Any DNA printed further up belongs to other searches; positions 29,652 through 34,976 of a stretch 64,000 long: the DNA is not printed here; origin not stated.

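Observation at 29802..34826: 1,675-aa DUF2341/LamG modular giant protein embedded at the head of the type IV pilus locus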

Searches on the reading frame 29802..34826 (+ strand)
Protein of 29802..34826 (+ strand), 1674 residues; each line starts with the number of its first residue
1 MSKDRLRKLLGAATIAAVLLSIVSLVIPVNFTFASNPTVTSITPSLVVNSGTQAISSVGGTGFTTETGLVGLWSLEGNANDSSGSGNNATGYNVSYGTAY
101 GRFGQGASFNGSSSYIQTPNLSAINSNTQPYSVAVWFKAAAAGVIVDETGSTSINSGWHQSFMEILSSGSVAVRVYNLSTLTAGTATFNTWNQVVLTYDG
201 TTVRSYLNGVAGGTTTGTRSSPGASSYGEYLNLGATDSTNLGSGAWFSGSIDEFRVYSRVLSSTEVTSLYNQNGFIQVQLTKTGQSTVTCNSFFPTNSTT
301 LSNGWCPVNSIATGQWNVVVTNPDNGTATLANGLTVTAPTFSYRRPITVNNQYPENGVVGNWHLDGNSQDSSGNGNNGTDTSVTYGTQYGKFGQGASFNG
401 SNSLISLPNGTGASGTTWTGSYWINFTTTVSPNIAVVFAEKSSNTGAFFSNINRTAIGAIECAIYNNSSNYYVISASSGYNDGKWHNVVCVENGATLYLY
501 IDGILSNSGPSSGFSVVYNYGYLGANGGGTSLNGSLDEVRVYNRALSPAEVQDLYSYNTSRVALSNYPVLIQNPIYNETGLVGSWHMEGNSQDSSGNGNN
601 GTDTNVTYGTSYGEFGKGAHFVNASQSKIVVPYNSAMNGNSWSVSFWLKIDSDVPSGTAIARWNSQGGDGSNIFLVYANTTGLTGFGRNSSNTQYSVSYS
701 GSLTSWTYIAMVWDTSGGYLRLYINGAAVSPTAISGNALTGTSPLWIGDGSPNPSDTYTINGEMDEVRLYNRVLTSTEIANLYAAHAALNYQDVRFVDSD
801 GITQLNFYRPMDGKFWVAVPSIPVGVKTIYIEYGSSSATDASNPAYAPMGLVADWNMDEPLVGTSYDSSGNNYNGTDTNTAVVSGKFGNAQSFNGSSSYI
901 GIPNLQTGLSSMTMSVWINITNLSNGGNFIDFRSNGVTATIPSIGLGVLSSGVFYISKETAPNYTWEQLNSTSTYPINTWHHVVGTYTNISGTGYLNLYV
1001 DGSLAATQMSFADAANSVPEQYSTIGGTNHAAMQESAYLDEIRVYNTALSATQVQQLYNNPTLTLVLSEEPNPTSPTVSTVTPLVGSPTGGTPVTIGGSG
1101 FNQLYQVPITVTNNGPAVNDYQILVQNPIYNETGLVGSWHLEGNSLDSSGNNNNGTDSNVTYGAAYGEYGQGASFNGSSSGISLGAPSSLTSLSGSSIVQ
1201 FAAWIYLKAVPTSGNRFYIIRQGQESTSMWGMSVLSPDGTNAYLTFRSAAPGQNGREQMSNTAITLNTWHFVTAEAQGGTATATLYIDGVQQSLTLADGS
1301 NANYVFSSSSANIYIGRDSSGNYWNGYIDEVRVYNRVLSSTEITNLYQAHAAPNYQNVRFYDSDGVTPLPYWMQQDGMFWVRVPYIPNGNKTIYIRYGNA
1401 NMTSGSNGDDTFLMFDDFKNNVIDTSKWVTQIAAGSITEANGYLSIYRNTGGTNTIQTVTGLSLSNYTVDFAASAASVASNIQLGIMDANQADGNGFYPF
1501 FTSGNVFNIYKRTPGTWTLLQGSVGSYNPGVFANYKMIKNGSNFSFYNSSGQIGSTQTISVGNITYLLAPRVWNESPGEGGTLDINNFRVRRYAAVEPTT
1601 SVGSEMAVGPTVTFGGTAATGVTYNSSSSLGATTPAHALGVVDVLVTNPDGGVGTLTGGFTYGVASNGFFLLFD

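Call 5: search_protein_families(library=pfam, proteins=[window:29802-34826:+], max_evalue=0.01)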
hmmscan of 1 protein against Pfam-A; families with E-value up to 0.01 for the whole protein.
window:29802-34826:+ (1674 aa): 8 families
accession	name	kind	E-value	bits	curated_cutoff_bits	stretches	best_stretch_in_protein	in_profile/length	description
PF13385.13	Laminin_G_3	-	3.8e-106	352.2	27.6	5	626-780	4-151/151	Concanavalin A-like lectin/glucanases superfamily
PF10102.14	DUF2341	-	2e-33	115.1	23.4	2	1354-1430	1-83/84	Domain of unknown function (DUF2341)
PF02973.23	Sialidase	-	8.9e-11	42.1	26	0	707-780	106-182/189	Sialidase, N-terminal domain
PF02210.31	Laminin_G_2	-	3.2e-10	41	22.9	0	467-517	37-87/126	Laminin G domain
PF00354.24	Pentaxin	-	1.2e-09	38.6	25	1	670-786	51-170/194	Pentaxin family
PF01833.30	TIG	-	0.00012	22.4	20.9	2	1076-1130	1-59/84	IPT/TIG domain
PF07953.20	Toxin_R_bind_N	-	0.00013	22.2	23.8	0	591-734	4-153/191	Clostridium neurotoxin, N-terminal receptor binding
PF00054.30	Laminin_G_1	-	0.00031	21.4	24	0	465-506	35-76/131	Laminin G domain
